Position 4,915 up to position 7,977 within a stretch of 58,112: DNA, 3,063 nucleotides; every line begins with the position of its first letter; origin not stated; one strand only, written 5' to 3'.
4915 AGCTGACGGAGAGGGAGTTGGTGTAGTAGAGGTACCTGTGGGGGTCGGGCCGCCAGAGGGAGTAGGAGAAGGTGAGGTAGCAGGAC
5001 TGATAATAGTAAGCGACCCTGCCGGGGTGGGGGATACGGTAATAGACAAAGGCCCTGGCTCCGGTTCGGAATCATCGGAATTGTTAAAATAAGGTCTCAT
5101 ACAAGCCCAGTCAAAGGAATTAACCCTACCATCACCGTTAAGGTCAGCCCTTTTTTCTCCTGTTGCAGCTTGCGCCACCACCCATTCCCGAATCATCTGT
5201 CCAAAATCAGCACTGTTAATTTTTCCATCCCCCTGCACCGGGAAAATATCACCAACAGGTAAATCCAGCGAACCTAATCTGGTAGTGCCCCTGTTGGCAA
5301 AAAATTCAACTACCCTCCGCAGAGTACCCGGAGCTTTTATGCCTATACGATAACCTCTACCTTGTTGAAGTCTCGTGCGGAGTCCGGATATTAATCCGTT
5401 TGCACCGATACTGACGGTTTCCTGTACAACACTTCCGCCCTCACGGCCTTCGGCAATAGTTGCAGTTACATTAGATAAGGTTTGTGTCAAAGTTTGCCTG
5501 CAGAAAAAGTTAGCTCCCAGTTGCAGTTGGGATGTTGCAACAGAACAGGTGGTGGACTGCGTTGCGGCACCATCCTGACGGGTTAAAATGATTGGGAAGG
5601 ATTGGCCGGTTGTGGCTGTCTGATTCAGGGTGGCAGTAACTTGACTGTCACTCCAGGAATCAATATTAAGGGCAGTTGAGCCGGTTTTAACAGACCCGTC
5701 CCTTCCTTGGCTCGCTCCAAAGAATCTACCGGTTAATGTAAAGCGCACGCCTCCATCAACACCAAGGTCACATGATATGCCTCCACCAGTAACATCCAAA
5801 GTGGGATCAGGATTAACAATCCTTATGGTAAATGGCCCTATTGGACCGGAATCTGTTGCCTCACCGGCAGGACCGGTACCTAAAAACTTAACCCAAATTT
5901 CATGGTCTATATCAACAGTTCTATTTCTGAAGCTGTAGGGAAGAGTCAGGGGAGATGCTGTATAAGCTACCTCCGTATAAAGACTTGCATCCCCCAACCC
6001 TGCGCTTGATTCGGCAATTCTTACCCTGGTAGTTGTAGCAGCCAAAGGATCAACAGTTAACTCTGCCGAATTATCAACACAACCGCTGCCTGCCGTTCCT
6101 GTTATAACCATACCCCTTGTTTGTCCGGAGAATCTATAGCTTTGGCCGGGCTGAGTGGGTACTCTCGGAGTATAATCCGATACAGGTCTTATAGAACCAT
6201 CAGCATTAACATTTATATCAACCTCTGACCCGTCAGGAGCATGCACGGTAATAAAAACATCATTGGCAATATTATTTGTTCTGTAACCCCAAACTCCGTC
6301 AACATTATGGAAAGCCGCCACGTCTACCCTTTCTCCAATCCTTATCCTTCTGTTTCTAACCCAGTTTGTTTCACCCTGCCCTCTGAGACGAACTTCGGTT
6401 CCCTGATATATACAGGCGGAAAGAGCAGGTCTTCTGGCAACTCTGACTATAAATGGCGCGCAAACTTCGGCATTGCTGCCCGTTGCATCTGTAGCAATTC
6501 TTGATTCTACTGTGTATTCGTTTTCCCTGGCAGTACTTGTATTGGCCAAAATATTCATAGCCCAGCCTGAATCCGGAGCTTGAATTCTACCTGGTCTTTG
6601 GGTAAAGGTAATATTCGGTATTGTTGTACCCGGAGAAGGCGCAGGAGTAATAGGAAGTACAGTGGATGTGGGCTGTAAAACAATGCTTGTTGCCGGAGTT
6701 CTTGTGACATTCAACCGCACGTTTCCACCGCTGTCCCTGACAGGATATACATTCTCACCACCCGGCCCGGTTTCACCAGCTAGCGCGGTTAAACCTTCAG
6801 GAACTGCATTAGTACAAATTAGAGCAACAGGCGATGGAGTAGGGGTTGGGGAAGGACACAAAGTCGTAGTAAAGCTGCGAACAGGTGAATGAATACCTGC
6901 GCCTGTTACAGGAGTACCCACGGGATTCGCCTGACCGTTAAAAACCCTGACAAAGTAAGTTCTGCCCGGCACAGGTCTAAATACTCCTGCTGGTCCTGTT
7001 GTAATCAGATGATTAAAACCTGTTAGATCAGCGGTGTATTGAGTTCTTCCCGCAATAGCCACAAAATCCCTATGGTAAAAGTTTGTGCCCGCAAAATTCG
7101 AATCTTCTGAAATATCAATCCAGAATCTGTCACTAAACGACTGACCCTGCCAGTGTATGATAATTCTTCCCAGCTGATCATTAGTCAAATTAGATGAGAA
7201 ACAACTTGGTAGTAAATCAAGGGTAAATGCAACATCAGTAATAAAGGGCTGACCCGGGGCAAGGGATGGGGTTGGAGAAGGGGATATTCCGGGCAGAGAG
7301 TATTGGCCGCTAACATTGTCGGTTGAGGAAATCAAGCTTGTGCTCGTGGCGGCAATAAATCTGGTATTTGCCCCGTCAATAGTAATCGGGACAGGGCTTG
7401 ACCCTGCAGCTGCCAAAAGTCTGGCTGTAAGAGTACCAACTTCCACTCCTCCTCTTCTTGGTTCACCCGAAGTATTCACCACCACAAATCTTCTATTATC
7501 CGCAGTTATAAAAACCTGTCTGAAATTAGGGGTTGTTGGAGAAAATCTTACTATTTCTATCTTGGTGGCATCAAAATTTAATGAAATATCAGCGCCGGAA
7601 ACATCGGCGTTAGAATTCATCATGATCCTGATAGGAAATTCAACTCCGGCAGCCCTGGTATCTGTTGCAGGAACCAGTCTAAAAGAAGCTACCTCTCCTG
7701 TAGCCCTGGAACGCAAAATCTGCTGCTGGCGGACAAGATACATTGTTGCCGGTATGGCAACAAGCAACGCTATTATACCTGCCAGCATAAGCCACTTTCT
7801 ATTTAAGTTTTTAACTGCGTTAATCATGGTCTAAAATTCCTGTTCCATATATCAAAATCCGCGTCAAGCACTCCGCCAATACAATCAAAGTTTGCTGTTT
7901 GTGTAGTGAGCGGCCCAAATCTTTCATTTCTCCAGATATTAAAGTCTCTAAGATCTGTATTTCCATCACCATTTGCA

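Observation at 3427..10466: Cohesin-dockerin style surface assembly operon in a CPR-like genome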

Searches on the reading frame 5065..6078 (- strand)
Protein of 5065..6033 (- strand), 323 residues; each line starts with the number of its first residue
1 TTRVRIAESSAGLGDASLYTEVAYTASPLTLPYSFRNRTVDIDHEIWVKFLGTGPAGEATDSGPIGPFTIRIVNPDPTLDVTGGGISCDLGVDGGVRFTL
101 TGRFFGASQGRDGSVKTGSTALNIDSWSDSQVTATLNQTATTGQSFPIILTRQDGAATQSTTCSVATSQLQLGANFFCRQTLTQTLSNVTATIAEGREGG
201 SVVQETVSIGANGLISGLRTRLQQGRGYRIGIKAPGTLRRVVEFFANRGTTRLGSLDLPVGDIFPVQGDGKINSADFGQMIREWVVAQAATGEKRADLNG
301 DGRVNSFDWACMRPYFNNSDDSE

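Call 49: find_homologous_proteins(query=window:5065-6033:-, max_evalue=0.001)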
Query seq(323 aa) (323 aa): 3 proteins with E <= 0.001 among 3263 candidates.
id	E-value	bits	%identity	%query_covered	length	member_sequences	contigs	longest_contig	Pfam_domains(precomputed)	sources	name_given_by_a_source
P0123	2.3e-92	328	50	99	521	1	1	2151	PF00404.25,PF00963.25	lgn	-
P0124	3.1e-48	183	36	100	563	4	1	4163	-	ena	-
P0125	1.3e-41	161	35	100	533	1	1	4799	PF00404.25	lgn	-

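Call 73: search_solved_structures(query=A7, max_evalue=1, show_alignments=0)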
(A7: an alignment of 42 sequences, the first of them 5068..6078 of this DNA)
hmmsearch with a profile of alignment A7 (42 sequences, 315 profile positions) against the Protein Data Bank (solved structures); distinct sequences matched with E-value up to 1: 73 (the best 60 are shown).
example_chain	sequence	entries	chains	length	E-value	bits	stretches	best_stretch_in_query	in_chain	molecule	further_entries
4fl4_A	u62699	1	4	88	2e-08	37.1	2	256-306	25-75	Glycoside hydrolase family 9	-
1cyg_A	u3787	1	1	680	2.2e-08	36.9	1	90-151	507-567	CYCLODEXTRIN GLUCANOTRANSFERASE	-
1a47_A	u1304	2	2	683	3.1e-07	33.2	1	83-159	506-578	CYCLODEXTRIN GLYCOSYLTRANSFERASE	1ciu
3bmv_A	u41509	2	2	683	3.1e-07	33.2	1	83-159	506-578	Cyclomaltodextrin glucanotransferase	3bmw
2mte_A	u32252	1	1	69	3.4e-07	33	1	260-310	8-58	Cellulose 1,4-beta-cellobiosidase (reducing end) CelS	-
1daq_A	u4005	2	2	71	3.6e-07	33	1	260-310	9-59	ENDOGLUCANASE SS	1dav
1qho_A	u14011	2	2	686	7.1e-07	32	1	73-143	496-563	ALPHA-AMYLASE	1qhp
4jcm_A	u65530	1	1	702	8.1e-07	31.8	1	89-150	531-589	Cyclodextrin glucanotransferase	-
1tcm_A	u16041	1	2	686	8.7e-07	31.7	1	87-150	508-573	CYCLODEXTRIN GLYCOSYLTRANSFERASE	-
1ot1_A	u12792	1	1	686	8.7e-07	31.7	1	87-150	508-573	Cyclomaltodextrin glucanotransferase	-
1cgy_A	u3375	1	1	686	8.8e-07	31.7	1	87-150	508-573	CYCLOMALTODEXTRIN GLUCANOTRANSFERASE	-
1ot2_A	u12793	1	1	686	8.8e-07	31.7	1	87-150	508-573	Cyclomaltodextrin glucanotransferase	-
1dtu_A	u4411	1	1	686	8.8e-07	31.7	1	87-150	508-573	PROTEIN (CYCLODEXTRIN GLYCOSYLTRANSFERASE)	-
1cxl_A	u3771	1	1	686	8.8e-07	31.7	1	87-150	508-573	PROTEIN (CYCLODEXTRIN-GLYCOSYLTRANSFERASE)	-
1eo5_A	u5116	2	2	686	8.8e-07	31.7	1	87-150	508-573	PROTEIN (CYCLODEXTRIN GLYCOSYLTRANSFERASE)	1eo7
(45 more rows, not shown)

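Call 74: search_protein_families(library=pfam, alignment_id=A7, max_evalue=0.01)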
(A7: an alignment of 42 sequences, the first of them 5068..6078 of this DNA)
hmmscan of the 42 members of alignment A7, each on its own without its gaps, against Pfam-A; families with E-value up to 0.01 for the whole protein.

A. member 1, window:5068-6078:- (337 aa): 3 families
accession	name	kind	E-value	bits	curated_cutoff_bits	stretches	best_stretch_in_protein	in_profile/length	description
PF00404.24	Dockerin_1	-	4.9e-10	39.9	22.9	1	281-331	4-56/57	Dockerin type I domain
PF00036.39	EF-hand_1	-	0.0017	18.2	25.4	0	279-297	9-27/29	EF hand domain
PF01833.30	TIG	-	0.002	18.5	20.9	1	108-177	14-81/84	IPT/TIG domain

B. families by the number of members that match (of 42 scanned): 5 families
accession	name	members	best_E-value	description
PF00404.24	Dockerin_1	41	4.9e-10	Dockerin type I domain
PF01833.30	TIG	22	1.1e-08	IPT/TIG domain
PF00036.39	EF-hand_1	1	0.0017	EF hand domain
PF17133.9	DUF5108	1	0.0076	Domain of unknown function (DUF5108)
PF02018.23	CBM_4_9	1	0.0094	Carbohydrate binding domain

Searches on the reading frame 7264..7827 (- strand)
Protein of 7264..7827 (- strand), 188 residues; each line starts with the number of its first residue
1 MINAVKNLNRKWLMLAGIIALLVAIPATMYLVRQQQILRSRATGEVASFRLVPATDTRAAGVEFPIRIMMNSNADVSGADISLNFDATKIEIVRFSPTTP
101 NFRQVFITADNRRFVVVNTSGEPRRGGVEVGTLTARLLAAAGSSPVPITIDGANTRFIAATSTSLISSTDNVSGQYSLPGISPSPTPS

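Call 19: search_protein_families(library=pfam, proteins=[window:7264-7827:-], max_evalue=10)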
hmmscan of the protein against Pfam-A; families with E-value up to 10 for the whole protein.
seq(188 aa): 3 families
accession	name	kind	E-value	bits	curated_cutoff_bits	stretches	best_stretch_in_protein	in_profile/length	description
PF00963.24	Cohesin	-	0.0027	18.3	24.1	1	55-107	8-63/139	Cohesin domain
PF14155.11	DUF4307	-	0.081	13.2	27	1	10-57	2-48/111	Domain of unknown function (DUF4307)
PF02470.25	MlaD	-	0.15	12.8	25.1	1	127-176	25-75/81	MlaD protein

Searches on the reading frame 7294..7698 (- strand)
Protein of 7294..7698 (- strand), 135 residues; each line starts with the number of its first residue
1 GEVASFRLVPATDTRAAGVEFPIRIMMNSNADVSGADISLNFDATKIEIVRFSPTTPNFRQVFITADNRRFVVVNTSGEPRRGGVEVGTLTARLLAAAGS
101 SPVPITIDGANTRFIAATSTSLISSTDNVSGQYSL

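Call 47: search_solved_structures(query=A2, max_evalue=1, show_alignments=1)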
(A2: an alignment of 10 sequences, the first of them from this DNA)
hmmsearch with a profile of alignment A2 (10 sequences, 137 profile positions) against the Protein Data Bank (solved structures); distinct sequences matched with E-value up to 1: 8.
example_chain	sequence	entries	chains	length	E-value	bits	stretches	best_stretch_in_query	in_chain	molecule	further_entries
5lxv_A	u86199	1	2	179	0.006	19.8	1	9-51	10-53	Scaffoldin C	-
5nrk_A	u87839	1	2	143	0.014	18.7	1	5-50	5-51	Endoglucanase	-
5nrm_A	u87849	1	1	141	0.015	18.5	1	5-50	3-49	Endoglucanase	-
5m2o_A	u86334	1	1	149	0.073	16.3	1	10-68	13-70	Putative cellulosomal scaffoldin protein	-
5aoz_A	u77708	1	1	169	0.082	16.1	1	10-68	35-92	PUTATIVE CELLULOSOMAL SCAFFOLDIN PROTEIN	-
5m2s_A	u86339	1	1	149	0.12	15.6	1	12-114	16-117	Putative cellulosomal scaffoldin protein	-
1tyj_A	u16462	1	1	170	0.5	13.6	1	16-118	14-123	cellulosomal scaffoldin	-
2y3n_A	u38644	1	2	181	0.6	13.3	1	16-118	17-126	CELLULOSOMAL SCAFFOLDIN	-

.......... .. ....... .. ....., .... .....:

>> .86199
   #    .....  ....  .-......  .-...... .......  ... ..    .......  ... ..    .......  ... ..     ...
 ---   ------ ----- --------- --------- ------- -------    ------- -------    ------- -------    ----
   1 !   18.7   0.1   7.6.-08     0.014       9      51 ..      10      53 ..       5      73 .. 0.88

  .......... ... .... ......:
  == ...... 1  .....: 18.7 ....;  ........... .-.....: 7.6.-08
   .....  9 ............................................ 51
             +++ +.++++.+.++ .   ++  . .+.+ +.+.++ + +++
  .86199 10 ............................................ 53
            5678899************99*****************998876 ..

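Call 60: search_protein_families(library=pfam, alignment_id=A2, max_evalue=0.1)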
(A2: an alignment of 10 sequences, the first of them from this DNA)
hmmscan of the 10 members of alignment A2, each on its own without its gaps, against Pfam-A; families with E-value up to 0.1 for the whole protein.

A. member 1, seq(135 aa): 2 families
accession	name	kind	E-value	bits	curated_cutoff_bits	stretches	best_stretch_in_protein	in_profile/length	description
PF00963.24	Cohesin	-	0.0011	19.6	24.1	1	12-66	8-65/139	Cohesin domain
PF02470.25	MlaD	-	0.079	13.7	25.1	0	84-133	25-75/81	MlaD protein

B. families by the number of members that match (of 10 scanned): 7 families
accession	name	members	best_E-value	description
PF00963.24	Cohesin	7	8.2e-08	Cohesin domain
PF23274.1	DUF7077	1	0.037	Domain of unknown function (DUF7077)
PF02368.24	Big_2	1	0.052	Bacterial Ig-like domain (group 2)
PF22839.2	DUF7015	1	0.055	Domain of unknown function (DUF7015)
PF12024.13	DUF3512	1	0.055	Domain of unknown function (DUF3512)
PF16429.10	DUF5026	1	0.066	Domain of unknown function (DUF5026)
PF02470.25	MlaD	1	0.079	MlaD protein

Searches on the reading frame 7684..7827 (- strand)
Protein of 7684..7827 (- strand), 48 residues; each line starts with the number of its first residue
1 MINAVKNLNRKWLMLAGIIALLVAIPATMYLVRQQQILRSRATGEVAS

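Call 88: search_protein_representatives(alignment_id=A8)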
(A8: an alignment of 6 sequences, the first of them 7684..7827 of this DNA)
Query: 6 sequences, 47 profile positions. Proteins with E-value up to 0.001 (for the whole library): 759; up to 1e-10: 28; up to 1e-30: 0. The best 150 are listed.
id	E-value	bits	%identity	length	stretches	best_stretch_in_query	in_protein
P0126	3.9e-18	80.6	-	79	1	4-46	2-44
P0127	4.5e-17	77.2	-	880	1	1-46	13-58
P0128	2.5e-16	74.8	-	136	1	1-46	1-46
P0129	1.4e-15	72.4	-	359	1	1-46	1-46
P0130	5.6e-14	67.3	-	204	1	1-46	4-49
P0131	6.6e-14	67.0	-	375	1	5-45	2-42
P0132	9.2e-14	66.6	-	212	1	1-46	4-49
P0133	3.5e-13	64.7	-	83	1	8-47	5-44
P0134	5.6e-13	64.1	-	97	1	7-44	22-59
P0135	1.1e-12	63.1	-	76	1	4-44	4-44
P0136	1.8e-12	62.5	-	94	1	9-46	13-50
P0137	3.7e-12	61.5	-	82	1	9-47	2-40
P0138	4.5e-12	61.2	-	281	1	3-44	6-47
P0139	5.7e-12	60.9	-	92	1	3-45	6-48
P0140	9.6e-12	60.1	-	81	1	8-43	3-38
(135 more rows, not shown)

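Call 90: search_protein_families(library=pfam, alignment_id=A9, max_evalue=0.001)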
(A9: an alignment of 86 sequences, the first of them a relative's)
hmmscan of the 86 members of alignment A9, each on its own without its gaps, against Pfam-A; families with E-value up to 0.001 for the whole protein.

A. member 1, P0130 (204 aa): 0 families

B. families by the number of members that match (of 86 scanned): 35 families (the first 25 are shown)
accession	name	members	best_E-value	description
PF00404.24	Dockerin_1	22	5e-12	Dockerin type I domain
PF07588.17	DUF1554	6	6.5e-09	Protein of unknown function (DUF1554)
PF06482.17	Endostatin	4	1.6e-07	Collagenase NC10 and Endostatin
PF05548.17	Peptidase_M11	3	1.6e-11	Gametolysin peptidase M11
PF13517.12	FG-GAP_3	3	1.5e-06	FG-GAP-like repeat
PF00963.24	Cohesin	3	2.5e-06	Cohesin domain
PF12708.12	Pect-lyase_RHGA_epim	2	6.2e-12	Rhamnogalacturonase A/epimerase, pectate lyase-like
PF00036.39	EF-hand_1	2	5.1e-05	EF hand domain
PF09471.16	Peptidase_M64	1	2.8e-17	IgA Peptidase M64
PF24681.1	Kelch_KLHDC2_KLHL20_DRC7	1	7.9e-12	KLHDC2/KLHL20/DRC7 Kelch-repeats domain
PF18998.6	Flg_new_2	1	1.8e-11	Divergent InlB B-repeat domain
PF17210.9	SdrD_B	1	3.4e-10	SdrD B-like domain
PF02018.23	CBM_4_9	1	7.9e-09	Carbohydrate binding domain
PF13229.12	Beta_helix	1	7.8e-08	Right handed beta helix region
PF00090.25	TSP_1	1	3.4e-07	Thrombospondin type 1 domain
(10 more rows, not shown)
